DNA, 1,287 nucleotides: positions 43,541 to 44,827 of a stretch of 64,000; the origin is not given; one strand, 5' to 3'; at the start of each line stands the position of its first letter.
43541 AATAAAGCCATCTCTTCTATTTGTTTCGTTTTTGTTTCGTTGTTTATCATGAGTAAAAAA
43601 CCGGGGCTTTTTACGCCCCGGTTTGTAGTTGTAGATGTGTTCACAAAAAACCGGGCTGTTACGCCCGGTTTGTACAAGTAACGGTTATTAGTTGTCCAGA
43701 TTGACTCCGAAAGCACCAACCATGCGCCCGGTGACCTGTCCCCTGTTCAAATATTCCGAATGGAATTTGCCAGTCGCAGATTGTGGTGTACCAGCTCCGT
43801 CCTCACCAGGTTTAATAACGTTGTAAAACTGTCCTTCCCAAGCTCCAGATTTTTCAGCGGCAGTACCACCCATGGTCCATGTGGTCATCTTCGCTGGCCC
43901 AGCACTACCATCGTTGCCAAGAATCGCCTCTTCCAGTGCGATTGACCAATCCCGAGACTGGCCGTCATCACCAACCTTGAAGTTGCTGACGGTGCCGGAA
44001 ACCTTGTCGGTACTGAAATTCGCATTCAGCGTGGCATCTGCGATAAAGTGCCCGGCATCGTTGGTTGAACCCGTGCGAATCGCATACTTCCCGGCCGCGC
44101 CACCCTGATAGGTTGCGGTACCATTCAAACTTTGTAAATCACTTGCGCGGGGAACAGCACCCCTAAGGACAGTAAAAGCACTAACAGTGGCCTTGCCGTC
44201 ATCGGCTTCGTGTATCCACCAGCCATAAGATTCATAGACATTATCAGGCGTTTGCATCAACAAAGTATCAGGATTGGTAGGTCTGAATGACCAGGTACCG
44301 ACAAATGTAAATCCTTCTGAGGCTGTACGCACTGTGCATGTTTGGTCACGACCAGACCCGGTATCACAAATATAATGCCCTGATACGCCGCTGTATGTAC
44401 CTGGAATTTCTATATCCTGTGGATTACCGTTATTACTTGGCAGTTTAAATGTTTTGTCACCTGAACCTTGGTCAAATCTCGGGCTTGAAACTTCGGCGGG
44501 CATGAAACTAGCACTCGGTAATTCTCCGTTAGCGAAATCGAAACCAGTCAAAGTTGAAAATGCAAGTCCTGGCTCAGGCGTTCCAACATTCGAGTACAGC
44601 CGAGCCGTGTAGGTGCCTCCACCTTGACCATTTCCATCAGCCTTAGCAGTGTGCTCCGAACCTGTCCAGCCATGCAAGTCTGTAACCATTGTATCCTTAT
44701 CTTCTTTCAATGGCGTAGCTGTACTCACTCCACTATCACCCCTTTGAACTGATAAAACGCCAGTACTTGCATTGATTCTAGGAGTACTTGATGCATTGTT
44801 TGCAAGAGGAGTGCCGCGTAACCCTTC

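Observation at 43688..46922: TbpB-like surface lipoproteins paired with general porins, with no TonB-dependent receptor or Slam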

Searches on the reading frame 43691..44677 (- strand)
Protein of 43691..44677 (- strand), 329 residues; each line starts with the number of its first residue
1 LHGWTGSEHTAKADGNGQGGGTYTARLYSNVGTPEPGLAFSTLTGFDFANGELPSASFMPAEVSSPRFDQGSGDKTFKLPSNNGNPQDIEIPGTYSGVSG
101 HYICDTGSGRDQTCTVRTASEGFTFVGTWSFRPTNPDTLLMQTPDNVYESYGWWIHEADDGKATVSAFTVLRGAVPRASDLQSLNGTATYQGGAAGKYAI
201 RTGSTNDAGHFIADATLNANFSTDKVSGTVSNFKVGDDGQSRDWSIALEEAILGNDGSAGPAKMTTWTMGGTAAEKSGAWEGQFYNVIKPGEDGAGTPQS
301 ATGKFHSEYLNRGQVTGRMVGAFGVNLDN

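Call 12: find_homologous_proteins(query=A2, max_evalue=0.001)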
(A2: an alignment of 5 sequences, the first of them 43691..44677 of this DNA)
Query A2 (5 sequences) (329 aa, profile of the alignment): 332 proteins with E <= 0.001 among 8000 candidates; the best 120 are listed.
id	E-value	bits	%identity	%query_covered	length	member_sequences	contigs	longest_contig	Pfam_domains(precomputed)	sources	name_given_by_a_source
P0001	1.7e-95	339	32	42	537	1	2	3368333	-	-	-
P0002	1.5e-81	293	32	42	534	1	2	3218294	-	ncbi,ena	-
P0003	1.7e-78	283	32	42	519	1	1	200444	-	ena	-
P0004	3.2e-76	275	50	100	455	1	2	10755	-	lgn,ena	-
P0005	1.3e-75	273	47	99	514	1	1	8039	-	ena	-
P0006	2.9e-73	266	47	99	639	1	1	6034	-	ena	-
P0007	4.5e-73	265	47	99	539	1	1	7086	-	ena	-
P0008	1.3e-72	263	50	99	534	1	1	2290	-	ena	-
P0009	3.2e-72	262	46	100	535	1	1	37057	-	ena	-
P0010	5.0e-72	262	47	99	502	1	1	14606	-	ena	-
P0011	6.5e-72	261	47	100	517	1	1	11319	-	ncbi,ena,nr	ncbi:MAG: hypothetical protein OXN16_05865 [Gammaproteobacteria bacterium]|nr:hypothetical protein [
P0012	1.4e-71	260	46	99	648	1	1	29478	-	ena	-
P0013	1.4e-71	260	45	99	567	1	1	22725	-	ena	-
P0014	1.9e-71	260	47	99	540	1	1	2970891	-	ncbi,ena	-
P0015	2.3e-71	259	45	98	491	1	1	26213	-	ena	-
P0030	5.2e-70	255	45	99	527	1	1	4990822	-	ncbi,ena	-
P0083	3.7e-67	245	41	99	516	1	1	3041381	-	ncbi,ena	-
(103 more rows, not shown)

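Call 13: find_encoding_contigs(protein=P0030, flank=10000, max_places=3)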
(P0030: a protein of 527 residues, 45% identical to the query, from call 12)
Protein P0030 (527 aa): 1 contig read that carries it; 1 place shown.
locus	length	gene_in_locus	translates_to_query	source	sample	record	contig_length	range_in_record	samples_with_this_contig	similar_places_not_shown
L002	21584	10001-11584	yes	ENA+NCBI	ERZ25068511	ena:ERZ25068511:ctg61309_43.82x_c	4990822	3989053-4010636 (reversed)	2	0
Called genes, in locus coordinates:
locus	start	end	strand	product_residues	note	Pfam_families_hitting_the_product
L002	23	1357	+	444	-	PF00037:Fer4 (weak), PF13237:Fer4_10 (weak), PF12837:Fer4_6 (faint), PF12838:Fer4_7 (weak), PF13187:Fer4_9 (weak), PF00175:NAD_binding_1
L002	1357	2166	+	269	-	PF00378:ECH_1, PF16113:ECH_2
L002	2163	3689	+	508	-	PF02737:3HCDH_N, PF00725:3HCDH, PF18321:3HCDH_RFF (weak), PF00725:3HCDH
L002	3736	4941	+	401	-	PF00108:Thiolase_N, PF02803:Thiolase_C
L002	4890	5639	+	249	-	-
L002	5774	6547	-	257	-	PF01695:IstB_IS21, PF20720:nSTAND3 (weak)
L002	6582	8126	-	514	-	PF00196:GerE (weak), PF13936:HTH_38 (faint), PF00665:rve (weak), PF22483:Mu-transpos_C_2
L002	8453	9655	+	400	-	PF02899:Phage_int_SAM_1 (faint), PF00589:Phage_integrase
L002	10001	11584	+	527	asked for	-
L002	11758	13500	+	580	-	-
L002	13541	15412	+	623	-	-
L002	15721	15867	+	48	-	-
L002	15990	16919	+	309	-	PF03472:Autoind_bind, PF00196:GerE (weak)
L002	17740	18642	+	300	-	PF14338:Mrr_N, PF04471:Mrr_cat, PF22722:NA-iREase1 (weak)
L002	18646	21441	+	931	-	PF20464:MmeI_N, PF20465:MmeI_hel, PF20473:MmeI_Mtase, PF20466:MmeI_TRD, PF20467:MmeI_C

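Call 14: find_encoding_contigs(protein=P0014, flank=10000, max_places=3)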
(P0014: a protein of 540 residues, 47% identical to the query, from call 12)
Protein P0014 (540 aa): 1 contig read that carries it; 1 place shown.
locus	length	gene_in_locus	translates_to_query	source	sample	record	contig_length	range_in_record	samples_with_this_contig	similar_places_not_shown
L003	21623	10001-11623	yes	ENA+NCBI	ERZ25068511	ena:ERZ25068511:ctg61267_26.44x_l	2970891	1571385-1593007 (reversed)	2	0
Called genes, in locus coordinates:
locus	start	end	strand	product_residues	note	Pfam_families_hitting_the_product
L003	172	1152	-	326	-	PF00589:Phage_integrase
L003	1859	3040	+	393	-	PF09995:MPAB_Lcp_cat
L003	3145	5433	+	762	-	PF03176:MMPL, PF02460:Patched (weak), PF12349:Sterol-sensing, PF03176:MMPL, PF00873:ACR_tran (weak)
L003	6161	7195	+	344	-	-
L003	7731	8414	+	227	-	PF12728:HTH_17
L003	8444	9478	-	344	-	PF00589:Phage_integrase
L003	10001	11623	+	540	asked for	-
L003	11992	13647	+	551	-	-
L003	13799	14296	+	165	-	PF14236:DruA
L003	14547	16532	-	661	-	PF00353:HemolysinCabind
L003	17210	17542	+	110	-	-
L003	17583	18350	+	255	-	-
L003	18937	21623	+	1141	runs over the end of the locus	PF12733:Cadherin-like, PF03797:Autotransporter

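Call 15: find_encoding_contigs(protein=P0002, flank=10000, max_places=3)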
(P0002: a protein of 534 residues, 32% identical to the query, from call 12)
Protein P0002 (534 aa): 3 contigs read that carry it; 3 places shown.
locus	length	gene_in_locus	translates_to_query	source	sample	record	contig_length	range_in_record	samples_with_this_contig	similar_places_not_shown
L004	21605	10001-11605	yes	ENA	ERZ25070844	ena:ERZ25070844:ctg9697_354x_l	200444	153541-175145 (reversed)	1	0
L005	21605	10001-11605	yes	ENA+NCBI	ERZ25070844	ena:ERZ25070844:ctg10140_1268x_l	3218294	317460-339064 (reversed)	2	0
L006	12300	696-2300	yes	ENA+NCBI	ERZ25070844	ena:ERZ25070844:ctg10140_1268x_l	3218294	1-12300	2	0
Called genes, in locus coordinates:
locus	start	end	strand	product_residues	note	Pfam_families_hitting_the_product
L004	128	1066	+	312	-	PF00106:adh_short, PF08659:KR, PF01370:Epimerase (weak), PF13561:adh_short_C2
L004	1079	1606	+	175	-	-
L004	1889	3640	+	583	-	PF01609:DDE_Tnp_1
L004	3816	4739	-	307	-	PF02574:S-methyl_trans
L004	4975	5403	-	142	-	-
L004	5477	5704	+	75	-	-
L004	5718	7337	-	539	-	-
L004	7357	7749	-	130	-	-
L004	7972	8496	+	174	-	-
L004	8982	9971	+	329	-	PF13609:Porin_4, PF00267:Porin_1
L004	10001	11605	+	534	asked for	-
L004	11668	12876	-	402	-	-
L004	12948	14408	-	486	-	-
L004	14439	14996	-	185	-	-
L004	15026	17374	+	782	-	PF14236:DruA, PF14706:Tnp_DNA_bind, PF01609:DDE_Tnp_1 (weak), PF02281:Dimer_Tnp_Tn5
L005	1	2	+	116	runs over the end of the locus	-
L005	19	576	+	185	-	PF15731:MqsA_antitoxin, PF13560:HTH_31 (weak), PF01381:HTH_3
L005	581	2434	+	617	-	PF01656:CbiA, PF13614:AAA_31 (weak)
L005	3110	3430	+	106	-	PF15515:MvaI_BcnI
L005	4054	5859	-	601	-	PF03235:GmrSD_N, PF07510:GmrSD_C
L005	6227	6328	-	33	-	PF18753:Nmad2 (weak)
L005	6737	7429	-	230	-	PF00589:Phage_integrase (weak)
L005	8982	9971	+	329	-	PF13609:Porin_4, PF00267:Porin_1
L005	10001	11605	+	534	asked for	-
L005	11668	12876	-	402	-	-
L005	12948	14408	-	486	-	-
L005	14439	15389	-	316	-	PF00267:Porin_1, PF13609:Porin_4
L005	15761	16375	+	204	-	-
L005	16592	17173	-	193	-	-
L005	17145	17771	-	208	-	-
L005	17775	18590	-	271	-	-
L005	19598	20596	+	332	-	PF00267:Porin_1, PF13609:Porin_4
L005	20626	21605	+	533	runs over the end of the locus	-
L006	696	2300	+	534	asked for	-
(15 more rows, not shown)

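Call 16: find_encoding_contigs(protein=P0083, flank=10000, max_places=3)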
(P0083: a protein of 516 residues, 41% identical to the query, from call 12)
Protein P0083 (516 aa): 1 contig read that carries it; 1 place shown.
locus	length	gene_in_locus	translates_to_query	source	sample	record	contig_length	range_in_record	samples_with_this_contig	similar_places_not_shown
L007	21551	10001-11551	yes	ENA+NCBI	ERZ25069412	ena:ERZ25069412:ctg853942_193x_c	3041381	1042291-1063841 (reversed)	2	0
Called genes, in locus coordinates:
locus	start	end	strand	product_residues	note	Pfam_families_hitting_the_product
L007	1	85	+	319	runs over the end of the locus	-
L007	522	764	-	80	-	PF07798:CCDC90-like (faint)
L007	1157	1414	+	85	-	PF07704:PSK_trans_fac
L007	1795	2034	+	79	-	PF04014:MazE_antitoxin, PF15937:PrlF_antitoxin (weak)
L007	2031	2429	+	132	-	PF01850:PIN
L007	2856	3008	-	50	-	-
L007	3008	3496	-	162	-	-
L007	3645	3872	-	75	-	PF07927:HicA_toxin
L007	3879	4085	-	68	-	PF21748:UPF0150 (weak)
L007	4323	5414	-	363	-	-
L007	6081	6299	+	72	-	-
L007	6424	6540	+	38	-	-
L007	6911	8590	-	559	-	-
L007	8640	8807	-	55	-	-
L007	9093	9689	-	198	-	-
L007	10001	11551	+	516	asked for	-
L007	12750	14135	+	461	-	PF14559:TPR_19 (faint), PF13432:TPR_16 (faint), PF04575:SlipAM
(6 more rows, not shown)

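Call 26: predict_structure(alignment_id=A3)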
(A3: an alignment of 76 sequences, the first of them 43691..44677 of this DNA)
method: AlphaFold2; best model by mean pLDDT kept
length: 329 residues; sequences in the alignment: 76
mean_pLDDT: 91.1   pTM: 0.77
mean pLDDT of the five models: 91.1, 90.9, 90.7, 90.0, 89.7
residues with pLDDT >= 90: 257; 70-90: 53; 50-70: 18; < 50: 1
segments of 3 or more residues with pLDDT < 50: none
pLDDT, mean of each block of 10 residues (from residue 1): 88 81 95 81 96 96 96 92 76 96 90 92 95 96 76 95 95 87 94 97 90 97 97 90 97 95 89 97 81 73 97 95 95
secondary structure, 60 per line:
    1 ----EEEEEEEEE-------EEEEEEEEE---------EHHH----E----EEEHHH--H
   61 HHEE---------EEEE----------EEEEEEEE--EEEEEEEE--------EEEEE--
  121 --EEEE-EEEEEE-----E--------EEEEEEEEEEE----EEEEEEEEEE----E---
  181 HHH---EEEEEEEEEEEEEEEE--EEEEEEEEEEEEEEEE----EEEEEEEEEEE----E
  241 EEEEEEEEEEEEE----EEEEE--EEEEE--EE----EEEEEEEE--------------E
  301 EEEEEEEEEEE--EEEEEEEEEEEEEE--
elements in order: E5-13 E21-29 E52-54 E74-77 E88-95 E98-105 E114-118 E123-126 E128-133 E148-158 E163-172 E187-202 E205-220 E225-235 E240-253 E258-262 E265-269 E278-285 E300-311 E314-327

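Call 31: fold_search(model_id=the predicted structure, library=pdb)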
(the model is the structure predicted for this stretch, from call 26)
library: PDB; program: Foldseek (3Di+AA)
matches with E <= 10: 565; with E <= 0.001: 13
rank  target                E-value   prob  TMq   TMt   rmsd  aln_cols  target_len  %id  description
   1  5nqy                  1.5e-05  1.00  0.32  0.39  17.0       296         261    9  Structure of a fHbp(V1.4):PorA(P1.16) chimera. Fusion at fHbp position 309. (released 2018-02-28)
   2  7nru                  2.2e-05  1.00  0.34  0.45  16.6       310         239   13  Structure of a natural chimera of meningococcal factor H binding protein belonging to NL096 strain (released 2022-06-08)
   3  6cuj_A                2.5e-05  1.00  0.29  0.54   5.5       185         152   17  Crystal structure of the C-terminal domain of neisserial heparin binding antigen (NHBA) (released 2018-09-26)
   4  8up2_C                3.8e-05  1.00  0.31  0.41  16.5       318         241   13  Murine Fab JAR 4 bound to meningococcal Factor H binding protein (released 2024-10-16)
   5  6cuj_B                4.0e-05  1.00  0.25  0.47   6.7       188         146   20  Crystal structure of the C-terminal domain of neisserial heparin binding antigen (NHBA) (released 2018-09-26)
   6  5ec6                  9.0e-05  1.00  0.28  0.30  19.9       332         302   14  The apo crystal structure of haemoglobin receptor HpuA from Kingella denitrificans (released 2015-11-04)
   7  5nqp_B                1.1e-04  1.00  0.32  0.40  16.5       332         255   12  Structure of a fHbp(V1.4):PorA(P1.16) chimera. Fusion at fHbp position 151. (released 2018-02-28)
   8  8glo                  1.5e-04  1.00  0.30  0.38  19.6       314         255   14  Haemophilus parainfluenzae Holo HphA (released 2024-03-27)
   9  2lfu_MODEL_1_A        2.0e-04  1.00  0.21  0.37   7.9       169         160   18  The structure of a N. meningitides protein targeted for vaccine development (released 2011-10-19)
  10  5nqx_A                2.2e-04  1.00  0.31  0.39  16.4       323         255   12  Structure of a fHbp(V1.1):PorA(P1.16) chimera. Fusion at fHbp position 294. (released 2018-02-28)
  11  5o14_A                2.6e-04  1.00  0.30  0.42  11.5       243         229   10  Co-crystal structure of a cross-reactive bactericidal human antibody targeting meningococcal vaccine antigen factor H  (released 2018-02-14)
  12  9b3h_B                3.2e-04  1.00  0.33  0.47  16.6       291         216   12  Structure of a complex between Pasteurella multocida surface lipoprotein, PmSLP-1, and bovine complement factor I (released 2025-04-23)
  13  5nqx_C                3.9e-04  1.00  0.33  0.42  16.3       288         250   10  Structure of a fHbp(V1.1):PorA(P1.16) chimera. Fusion at fHbp position 294. (released 2018-02-28)
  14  5o1r_A                1.1e-03  1.00  0.22  0.51   6.9       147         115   20  human Fab 5H2 bound to NHBA-C3 from Neisseria meningitidis serogroup B (released 2018-05-30)
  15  5o1r_B                1.4e-03  1.00  0.22  0.52   6.7       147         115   20  human Fab 5H2 bound to NHBA-C3 from Neisseria meningitidis serogroup B (released 2018-05-30)
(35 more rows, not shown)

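Call 33: find_related_loci(query=A3, collection=genome_contigs, flank=10000)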
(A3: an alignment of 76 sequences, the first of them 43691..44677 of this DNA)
Query A3 (329 aa) in genome_contigs; peptide patterns used: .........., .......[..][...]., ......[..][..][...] (x = any residue, [..] = any of these).
204 stretches matched a pattern; 134 encode a relative of the query (tblastn E <= 1e-3); the best 80 are kept; 77 distinct loci.
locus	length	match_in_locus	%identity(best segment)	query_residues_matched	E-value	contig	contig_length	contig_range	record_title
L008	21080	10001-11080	54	1-329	1e-99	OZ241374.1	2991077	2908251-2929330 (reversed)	MAG: Arenicellales bacterium isolate e20ed838-ccde-4585-ad24-56f5f8a8bd1e genome assembly, chromosome: 1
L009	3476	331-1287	51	1-328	4e-85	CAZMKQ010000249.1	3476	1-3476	MAG TPA_asm: uncultured Caldilineaceae bacterium isolate SRP109090_co2_142 genome assembly, contig: NODE_41358_length_34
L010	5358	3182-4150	50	2-326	4e-84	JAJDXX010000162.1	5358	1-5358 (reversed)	MAG: Candidatus Binatia bacterium isolate jk18x27bins.63 k141_44327, whole genome shotgun sequence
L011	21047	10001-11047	47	1-328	5e-83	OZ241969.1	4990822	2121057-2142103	MAG: Candidatus Poriferihabitaceae bacterium isolate d30718d0-db98-4e6b-9c52-98a42f8724a6 genome assembly, chromosome: 1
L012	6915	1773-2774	47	1-329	6e-83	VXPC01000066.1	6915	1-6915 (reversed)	MAG: Candidatus Saccharibacteria bacterium isolate SB0662_bin_47 NODE_7574_length_6915_cov_49.996793, whole genome shotg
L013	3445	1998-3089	46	1-329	2e-80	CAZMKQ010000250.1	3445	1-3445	MAG TPA_asm: uncultured Caldilineaceae bacterium isolate SRP109090_co2_142 genome assembly, contig: NODE_41813_length_34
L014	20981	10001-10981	46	2-327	9e-79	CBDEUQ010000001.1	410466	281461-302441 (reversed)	MAG: Alphaproteobacteria bacterium isolate 2f44908d-55c9-476c-8e70-9e68d195b5b4 genome assembly, contig: contig_1, whole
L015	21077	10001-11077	47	1-328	1e-78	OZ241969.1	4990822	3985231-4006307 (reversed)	MAG: Candidatus Poriferihabitaceae bacterium isolate d30718d0-db98-4e6b-9c52-98a42f8724a6 genome assembly, chromosome: 1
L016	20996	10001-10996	45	2-326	3e-78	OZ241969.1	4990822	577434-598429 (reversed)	MAG: Candidatus Poriferihabitaceae bacterium isolate d30718d0-db98-4e6b-9c52-98a42f8724a6 genome assembly, chromosome: 1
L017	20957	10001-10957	46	2-326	1e-78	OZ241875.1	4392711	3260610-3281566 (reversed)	MAG: bacterium isolate fde39c58-18aa-4d93-bb40-cd1cf9ece30f genome assembly, chromosome: 1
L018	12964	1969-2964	46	1-326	3e-78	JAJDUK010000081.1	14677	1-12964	MAG: Alphaproteobacteria bacterium isolate jk18x1bzbins.75 k141_501009, whole genome shotgun sequence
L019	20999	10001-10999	45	2-326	4e-77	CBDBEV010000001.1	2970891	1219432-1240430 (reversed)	MAG: bacterium isolate 138114a6-c459-4528-9bbc-32813c999549 genome assembly, contig: contig_1, whole genome shotgun sequ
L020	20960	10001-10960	46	2-326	6e-77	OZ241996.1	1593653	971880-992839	MAG: bacterium isolate 138114a6-c459-4528-9bbc-32813c999549 genome assembly, chromosome: 1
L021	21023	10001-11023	45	1-326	2e-76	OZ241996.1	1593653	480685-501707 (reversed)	MAG: bacterium isolate 138114a6-c459-4528-9bbc-32813c999549 genome assembly, chromosome: 1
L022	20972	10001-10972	47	2-326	6e-75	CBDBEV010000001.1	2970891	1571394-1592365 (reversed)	MAG: bacterium isolate 138114a6-c459-4528-9bbc-32813c999549 genome assembly, contig: contig_1, whole genome shotgun sequ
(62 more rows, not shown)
